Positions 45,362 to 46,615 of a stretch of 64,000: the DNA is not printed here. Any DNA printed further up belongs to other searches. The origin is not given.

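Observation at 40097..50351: Sulfatase-flanked sugar ABC importer locus with reductase and dehydratase: candidate sulfated-sugar catabolic module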

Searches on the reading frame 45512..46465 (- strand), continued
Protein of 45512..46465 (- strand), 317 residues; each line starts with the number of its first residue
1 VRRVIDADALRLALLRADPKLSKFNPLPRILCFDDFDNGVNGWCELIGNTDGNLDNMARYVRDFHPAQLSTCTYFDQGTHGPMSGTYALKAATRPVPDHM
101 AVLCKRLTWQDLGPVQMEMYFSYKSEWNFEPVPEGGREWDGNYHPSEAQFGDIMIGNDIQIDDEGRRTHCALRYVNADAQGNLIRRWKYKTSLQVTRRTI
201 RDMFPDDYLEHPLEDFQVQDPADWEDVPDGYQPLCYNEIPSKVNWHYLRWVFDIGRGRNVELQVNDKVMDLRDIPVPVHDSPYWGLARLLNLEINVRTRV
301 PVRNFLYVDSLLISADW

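Call 76: get_annotated_region(hit=H2, flank=9000)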
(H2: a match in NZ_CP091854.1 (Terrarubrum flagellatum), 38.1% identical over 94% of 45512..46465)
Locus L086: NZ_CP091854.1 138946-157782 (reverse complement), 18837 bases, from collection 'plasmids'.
description: Terrarubrum flagellatum strain 7MK25 plasmid unnamed3, complete sequence
organism: Terrarubrum flagellatum (NCBI taxid 2895980)
taxonomy: Bacteria; Pseudomonadota; Alphaproteobacteria; Hyphomicrobiales; Terrirubraceae; Terrirubrum; Terrarubrum flagellatum
host: -; source: cell culture,forest soil; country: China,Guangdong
typing (MOB-suite, as given by PLSDB): non-mobilizable
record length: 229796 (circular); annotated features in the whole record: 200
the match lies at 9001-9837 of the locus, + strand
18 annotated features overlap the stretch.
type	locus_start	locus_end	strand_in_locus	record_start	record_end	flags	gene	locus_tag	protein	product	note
CDS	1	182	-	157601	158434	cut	-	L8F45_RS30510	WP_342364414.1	shikimate dehydrogenase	-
CDS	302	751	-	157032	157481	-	rpiB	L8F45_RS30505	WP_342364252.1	ribose 5-phosphate isomerase B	GO:0009052 - pentose-phosphate shunt, non-oxidative branch [Evidence IEA]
CDS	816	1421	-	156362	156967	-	-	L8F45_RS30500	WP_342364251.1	DUF4202 domain-containing protein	-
CDS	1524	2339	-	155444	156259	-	-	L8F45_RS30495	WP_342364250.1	MBL fold metallo-hydrolase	-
CDS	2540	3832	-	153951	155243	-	-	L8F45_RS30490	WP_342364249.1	extracellular solute-binding protein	-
CDS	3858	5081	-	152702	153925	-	-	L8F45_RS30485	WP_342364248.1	extracellular solute-binding protein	-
CDS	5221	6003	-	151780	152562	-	-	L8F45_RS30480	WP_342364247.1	FadR/GntR family transcriptional regulator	-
CDS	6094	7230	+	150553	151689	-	-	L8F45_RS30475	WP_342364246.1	mandelate racemase/muconate lactonizing enzyme family protein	-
CDS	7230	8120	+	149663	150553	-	-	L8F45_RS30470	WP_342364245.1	sugar ABC transporter permease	-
CDS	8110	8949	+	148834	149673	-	-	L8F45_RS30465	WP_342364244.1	carbohydrate ABC transporter permease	GO:0008643 - carbohydrate transport [Evidence IEA]; GO:0055085 - transmembrane transport [Evidence IEA]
CDS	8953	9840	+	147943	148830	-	-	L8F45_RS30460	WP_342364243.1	DUF6772 family protein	-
CDS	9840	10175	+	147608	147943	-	-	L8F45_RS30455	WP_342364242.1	hypothetical protein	-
CDS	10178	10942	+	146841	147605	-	-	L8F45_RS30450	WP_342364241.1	SDR family oxidoreductase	-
CDS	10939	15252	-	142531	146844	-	-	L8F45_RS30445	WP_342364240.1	translocation/assembly module TamB domain-containing protein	GO:0009306 - protein secretion [Evidence IEA]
CDS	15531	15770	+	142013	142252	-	-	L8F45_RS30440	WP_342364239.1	hypothetical protein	-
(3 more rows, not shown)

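Call 77: get_annotated_region(hit=H7, flank=9000)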
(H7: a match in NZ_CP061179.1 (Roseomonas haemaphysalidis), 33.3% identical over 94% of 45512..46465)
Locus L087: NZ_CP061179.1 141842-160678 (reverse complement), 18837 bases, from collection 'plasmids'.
description: Roseomonas haemaphysalidis strain 546 plasmid p546-2
organism: Roseomonas haemaphysalidis (NCBI taxid 2768162)
taxonomy: Bacteria; Pseudomonadota; Alphaproteobacteria; Rhodospirillales; Acetobacteraceae; Roseomonas; Roseomonas haemaphysalidis
host: -; source: tick,pure culture; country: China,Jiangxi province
typing (MOB-suite, as given by PLSDB): non-mobilizable
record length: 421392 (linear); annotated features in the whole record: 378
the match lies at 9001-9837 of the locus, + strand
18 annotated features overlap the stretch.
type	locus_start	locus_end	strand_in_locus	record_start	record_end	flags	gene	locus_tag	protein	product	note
CDS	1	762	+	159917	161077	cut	-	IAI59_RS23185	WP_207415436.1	dATP pyrophosphohydrolase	-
CDS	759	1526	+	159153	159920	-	-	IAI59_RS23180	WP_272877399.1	nucleotidyltransferase family protein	-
CDS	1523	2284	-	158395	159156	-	-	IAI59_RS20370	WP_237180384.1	phosphocholine cytidylyltransferase family protein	-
CDS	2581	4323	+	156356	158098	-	-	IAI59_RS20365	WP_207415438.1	fatty acyl-AMP ligase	-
CDS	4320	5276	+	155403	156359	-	-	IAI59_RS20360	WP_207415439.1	SDR family NAD(P)-dependent oxidoreductase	-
CDS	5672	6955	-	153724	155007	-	-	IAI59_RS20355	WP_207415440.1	extracellular solute-binding protein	-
CDS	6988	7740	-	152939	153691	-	-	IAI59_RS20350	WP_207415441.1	FadR/GntR family transcriptional regulator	-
CDS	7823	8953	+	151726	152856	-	-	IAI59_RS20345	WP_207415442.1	mandelate racemase/muconate lactonizing enzyme family protein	-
CDS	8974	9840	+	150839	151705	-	-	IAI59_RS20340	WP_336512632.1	DUF6772 family protein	-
CDS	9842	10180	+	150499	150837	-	-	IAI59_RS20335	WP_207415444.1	hypothetical protein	-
CDS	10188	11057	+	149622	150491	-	-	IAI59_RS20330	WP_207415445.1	sugar ABC transporter permease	-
CDS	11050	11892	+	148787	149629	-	-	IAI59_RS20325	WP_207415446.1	carbohydrate ABC transporter permease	GO:0008643 - carbohydrate transport [Evidence IEA]; GO:0055085 - transmembrane transport [Evidence IEA]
CDS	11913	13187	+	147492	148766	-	-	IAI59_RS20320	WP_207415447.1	extracellular solute-binding protein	-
CDS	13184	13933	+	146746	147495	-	-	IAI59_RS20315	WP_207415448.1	SDR family oxidoreductase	-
CDS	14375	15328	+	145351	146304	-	-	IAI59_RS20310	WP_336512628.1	LysR substrate-binding domain-containing protein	-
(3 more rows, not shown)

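Call 80: get_annotated_region(hit=H4, flank=9000)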
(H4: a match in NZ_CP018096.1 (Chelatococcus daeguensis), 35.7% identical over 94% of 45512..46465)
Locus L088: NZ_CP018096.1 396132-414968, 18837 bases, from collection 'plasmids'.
description: Chelatococcus daeguensis strain TAD1 plasmid pTAD1, complete sequence
organism: Chelatococcus daeguensis (NCBI taxid 444444)
taxonomy: Bacteria; Pseudomonadota; Alphaproteobacteria; Hyphomicrobiales; Chelatococcaceae; Chelatococcus; Chelatococcus daeguensis
host: -; source: sigle cell,power plant biotrickling filter; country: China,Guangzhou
typing (MOB-suite, as given by PLSDB): non-mobilizable
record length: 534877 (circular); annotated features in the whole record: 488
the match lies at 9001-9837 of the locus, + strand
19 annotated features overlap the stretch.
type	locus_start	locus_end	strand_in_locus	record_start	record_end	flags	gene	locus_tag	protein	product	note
CDS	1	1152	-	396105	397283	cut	-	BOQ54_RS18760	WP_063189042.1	citrate synthase family protein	-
CDS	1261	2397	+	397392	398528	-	-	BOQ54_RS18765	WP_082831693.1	citrate synthase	-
CDS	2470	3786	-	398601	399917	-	-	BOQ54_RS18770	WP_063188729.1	extracellular solute-binding protein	-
CDS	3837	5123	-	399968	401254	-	-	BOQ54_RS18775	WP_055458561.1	extracellular solute-binding protein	-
CDS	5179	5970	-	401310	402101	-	-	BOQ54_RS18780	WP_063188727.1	FadR/GntR family transcriptional regulator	-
CDS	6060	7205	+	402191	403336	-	-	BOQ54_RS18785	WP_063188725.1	mandelate racemase/muconate lactonizing enzyme family protein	-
CDS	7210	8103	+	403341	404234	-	-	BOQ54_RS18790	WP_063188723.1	sugar ABC transporter permease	-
CDS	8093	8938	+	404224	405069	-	-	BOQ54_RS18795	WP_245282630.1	carbohydrate ABC transporter permease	GO:0008643 - carbohydrate transport [Evidence IEA]; GO:0055085 - transmembrane transport [Evidence IEA]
CDS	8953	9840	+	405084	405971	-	-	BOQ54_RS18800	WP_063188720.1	DUF6772 family protein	-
CDS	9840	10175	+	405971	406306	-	-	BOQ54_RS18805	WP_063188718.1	hypothetical protein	-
CDS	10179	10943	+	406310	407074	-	-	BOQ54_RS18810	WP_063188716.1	SDR family oxidoreductase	-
CDS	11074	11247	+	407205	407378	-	-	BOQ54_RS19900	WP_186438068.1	hypothetical protein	-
CDS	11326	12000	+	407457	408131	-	-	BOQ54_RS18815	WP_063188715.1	phosphoribosyltransferase family protein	GO:0009116 - nucleoside metabolic process [Evidence IEA]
CDS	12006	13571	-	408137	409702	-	-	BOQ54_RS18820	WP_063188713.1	bifunctional aminoglycoside phosphotransferase/ATP-binding protein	-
CDS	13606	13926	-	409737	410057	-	-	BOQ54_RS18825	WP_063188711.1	phasin family protein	-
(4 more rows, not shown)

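Call 81: get_annotated_region(hit=H5, flank=9000)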
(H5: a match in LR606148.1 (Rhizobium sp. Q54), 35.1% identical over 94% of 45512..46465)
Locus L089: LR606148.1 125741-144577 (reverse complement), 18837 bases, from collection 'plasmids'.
description: Rhizobium sp. Q54 genome assembly, plasmid: 5
organism: Rhizobium sp. Q54 (NCBI taxid 1335060)
taxonomy: Bacteria; Pseudomonadota; Alphaproteobacteria; Hyphomicrobiales; Rhizobiaceae; Rhizobium; Rhizobium sp. Q54
host: -; source: paddy soil contaminated with arsenic due to geogenic reasons; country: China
typing (MOB-suite, as given by PLSDB): conjugative; relaxase MOBQ; mating-pair formation MPF_T
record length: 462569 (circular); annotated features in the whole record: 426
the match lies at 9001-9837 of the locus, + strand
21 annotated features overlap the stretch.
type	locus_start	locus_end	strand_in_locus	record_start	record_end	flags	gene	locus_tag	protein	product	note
CDS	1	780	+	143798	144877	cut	-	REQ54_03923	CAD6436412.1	ABC transporter ATP-binding protein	-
CDS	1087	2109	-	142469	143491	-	-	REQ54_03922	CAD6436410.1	sn-glycerol-3-phosphate ABC transporter ATP-binding protein UgpC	-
CDS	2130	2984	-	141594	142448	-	-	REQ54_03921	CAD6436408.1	carbohydrate ABC transporter permease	-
CDS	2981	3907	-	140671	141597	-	-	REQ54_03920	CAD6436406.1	sugar ABC transporter permease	-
CDS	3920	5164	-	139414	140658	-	-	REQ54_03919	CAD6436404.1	sugar ABC transporter substrate-binding protein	-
CDS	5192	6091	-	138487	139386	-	-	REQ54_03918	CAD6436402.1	SMP-30/gluconolactonase/LRE family protein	-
CDS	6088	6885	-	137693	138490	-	-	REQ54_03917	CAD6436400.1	KR domain-containing protein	-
CDS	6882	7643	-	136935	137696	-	-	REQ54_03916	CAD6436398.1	FadR family transcriptional regulator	-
CDS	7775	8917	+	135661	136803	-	-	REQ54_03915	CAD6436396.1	mandelate racemase/muconate lactonizing enzyme family protein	-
CDS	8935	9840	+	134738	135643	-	-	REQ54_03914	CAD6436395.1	hypothetical protein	-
CDS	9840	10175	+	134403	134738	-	-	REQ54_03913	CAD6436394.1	hypothetical protein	-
CDS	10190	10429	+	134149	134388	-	-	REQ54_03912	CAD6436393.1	hypothetical protein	-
CDS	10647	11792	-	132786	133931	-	-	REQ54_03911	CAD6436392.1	monooxygenase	-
CDS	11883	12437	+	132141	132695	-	-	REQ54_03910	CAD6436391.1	TetR/AcrR family transcriptional regulator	-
CDS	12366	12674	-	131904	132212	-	-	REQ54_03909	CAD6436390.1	hypothetical protein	-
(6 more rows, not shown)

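Call 85: search_solved_structures(query=L089:7775-8917:+, max_evalue=1e-30)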
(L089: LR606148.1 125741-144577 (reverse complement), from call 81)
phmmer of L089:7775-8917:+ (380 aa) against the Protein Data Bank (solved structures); distinct sequences matched with E-value up to 1e-30: 65 (the best 60 are shown).
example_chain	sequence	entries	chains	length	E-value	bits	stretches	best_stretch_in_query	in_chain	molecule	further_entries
3ozm_A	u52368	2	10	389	9.1e-59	202.7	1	10-373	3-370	Putative mandelate racemase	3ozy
3h12_A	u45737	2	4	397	9.9e-59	202.6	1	10-373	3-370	mandelate racemase | Putative mandelate racemase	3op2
3bjs_A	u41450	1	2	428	2.9e-56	194.5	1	6-371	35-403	Mandelate racemase/muconate lactonizing enzyme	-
2ppg_A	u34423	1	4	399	8.8e-50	173.2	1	41-373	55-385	Putative isomerase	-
4h1z_A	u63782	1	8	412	9.9e-50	173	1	41-372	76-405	Enolase Q92Zs5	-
5olc_A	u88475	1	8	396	1.9e-49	172.1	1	19-373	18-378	Galactonate dehydratase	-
4ggb_A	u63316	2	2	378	1.6e-48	169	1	11-378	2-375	Putative uncharacterized protein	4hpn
4e6m_A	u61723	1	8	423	7e-44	153.7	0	174-374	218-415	Putative dehydratase protein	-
2gl5_A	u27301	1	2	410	7.1e-44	153.7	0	174-374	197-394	putative dehydratase protein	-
3sjn_A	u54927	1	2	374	1.6e-43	152.5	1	31-379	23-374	Mandelate racemase/muconate lactonizing protein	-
2qq6_A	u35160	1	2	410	9.8e-43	150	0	182-373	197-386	Mandelate racemase/muconate lactonizing enzyme-like protein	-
2o56_A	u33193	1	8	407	2.6e-40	142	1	40-374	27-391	Putative mandelate racemase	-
2pp0_A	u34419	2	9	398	5.9e-40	140.8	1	35-322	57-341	L-talarate/Galactarate Dehydratase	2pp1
2ovl_A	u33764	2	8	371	6.4e-40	140.7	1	26-378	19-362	Putative racemase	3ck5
3v3w_A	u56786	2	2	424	2.5e-39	138.8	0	40-177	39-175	Starvation sensing protein rspA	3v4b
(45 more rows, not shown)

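Call 89: search_protein_families(library=phrogs, proteins=[window:45512-46465:-], max_evalue=0.01)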
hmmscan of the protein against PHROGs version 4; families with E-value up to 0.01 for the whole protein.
window:45512-46465:- (317 aa): 0 families

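Call 90: search_protein_families(library=padloc, proteins=[window:45512-46465:-], max_evalue=0.01)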
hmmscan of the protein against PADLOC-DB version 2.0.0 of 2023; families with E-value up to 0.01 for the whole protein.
window:45512-46465:- (317 aa): 0 families
